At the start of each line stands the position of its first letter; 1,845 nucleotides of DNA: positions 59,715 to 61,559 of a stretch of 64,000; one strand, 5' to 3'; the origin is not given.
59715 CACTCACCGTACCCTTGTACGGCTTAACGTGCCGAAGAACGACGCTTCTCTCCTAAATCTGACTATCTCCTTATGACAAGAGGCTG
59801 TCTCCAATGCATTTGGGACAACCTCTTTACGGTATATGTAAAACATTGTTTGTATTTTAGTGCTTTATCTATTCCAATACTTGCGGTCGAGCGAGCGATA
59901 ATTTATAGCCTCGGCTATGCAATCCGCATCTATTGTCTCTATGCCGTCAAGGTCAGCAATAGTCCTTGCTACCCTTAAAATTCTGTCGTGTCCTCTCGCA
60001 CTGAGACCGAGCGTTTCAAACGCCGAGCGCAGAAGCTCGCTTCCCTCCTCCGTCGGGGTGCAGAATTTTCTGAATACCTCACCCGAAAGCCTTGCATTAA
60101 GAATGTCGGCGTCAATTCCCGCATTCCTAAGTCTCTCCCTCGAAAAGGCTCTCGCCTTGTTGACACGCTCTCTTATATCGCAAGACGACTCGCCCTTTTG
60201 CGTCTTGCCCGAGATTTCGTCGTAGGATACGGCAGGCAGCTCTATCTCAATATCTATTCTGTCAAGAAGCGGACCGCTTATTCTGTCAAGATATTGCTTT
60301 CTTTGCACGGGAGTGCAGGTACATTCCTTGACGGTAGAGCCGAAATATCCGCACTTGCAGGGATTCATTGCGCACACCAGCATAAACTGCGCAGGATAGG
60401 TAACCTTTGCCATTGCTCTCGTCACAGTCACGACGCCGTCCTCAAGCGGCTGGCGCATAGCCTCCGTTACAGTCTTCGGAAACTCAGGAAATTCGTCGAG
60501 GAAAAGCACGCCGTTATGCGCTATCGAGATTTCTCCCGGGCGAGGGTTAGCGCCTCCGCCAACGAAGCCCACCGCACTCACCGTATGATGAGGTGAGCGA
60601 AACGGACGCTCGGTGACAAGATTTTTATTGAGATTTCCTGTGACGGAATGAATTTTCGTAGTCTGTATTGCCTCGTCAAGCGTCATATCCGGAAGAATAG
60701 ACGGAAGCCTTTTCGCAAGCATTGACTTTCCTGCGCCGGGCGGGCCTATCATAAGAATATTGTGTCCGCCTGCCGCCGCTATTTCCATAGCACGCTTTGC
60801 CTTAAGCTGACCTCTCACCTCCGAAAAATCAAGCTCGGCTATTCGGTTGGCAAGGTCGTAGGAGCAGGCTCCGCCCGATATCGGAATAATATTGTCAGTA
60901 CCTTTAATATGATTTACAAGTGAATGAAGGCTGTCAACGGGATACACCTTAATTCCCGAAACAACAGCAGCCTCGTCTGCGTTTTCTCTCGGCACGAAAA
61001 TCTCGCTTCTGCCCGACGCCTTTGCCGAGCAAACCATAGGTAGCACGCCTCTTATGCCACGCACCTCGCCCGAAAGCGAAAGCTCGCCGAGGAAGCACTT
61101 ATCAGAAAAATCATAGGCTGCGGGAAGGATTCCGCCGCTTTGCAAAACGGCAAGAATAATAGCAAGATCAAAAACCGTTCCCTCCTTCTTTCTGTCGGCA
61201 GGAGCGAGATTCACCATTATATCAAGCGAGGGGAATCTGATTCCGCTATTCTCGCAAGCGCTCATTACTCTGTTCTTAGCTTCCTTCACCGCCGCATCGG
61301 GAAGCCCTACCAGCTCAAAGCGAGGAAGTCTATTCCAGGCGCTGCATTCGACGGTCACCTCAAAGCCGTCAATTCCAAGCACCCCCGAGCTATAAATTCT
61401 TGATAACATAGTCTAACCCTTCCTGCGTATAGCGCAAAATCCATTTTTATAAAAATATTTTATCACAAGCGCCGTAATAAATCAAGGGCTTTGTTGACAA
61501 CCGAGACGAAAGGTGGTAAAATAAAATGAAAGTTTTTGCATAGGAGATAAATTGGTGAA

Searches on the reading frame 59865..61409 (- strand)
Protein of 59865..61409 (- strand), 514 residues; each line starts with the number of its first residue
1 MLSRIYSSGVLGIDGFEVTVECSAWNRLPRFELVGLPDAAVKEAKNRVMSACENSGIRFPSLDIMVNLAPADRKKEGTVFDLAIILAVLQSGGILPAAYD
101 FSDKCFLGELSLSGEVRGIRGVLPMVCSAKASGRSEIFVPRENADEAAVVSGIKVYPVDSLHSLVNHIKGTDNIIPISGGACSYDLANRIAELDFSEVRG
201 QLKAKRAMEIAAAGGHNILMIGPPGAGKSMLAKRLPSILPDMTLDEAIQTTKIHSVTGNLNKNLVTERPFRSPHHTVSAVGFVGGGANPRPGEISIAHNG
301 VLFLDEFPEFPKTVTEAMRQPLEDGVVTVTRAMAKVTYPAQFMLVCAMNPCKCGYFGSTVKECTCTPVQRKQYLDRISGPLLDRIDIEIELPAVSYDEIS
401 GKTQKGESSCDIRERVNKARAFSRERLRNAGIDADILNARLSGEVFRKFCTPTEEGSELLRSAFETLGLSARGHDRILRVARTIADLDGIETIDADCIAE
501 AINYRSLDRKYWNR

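Call 87: search_protein_families(library=pfam, proteins=[window:59865-61409:-], max_evalue=0.00001)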
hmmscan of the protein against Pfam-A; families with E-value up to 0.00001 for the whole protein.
window:59865-61409:- (514 aa): 6 families
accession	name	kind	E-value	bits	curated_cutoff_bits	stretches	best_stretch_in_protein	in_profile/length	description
PF01078.27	Mg_chelatase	-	2e-94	315.2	20.3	1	194-398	1-206/207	Magnesium chelatase, subunit ChlI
PF13541.12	ChlI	-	3.5e-37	127.4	27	1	20-143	1-121/121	Subunit ChlI of Mg-chelatase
PF13335.12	Mg_chelatase_C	-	5.3e-30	104.3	26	1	406-505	1-94/94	Magnesium chelatase, subunit ChlI C-terminal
PF00493.29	MCM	-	6.6e-09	35.6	23.3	0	291-355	114-178/224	MCM P-loop domain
PF07728.20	AAA_5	-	4.5e-08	33.6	22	1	217-352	1-125/139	AAA domain (dynein-related subfamily)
PF00158.32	Sigma54_activat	-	3.4e-07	30.5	20.2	1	205-349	12-142/168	Sigma-54 interaction domain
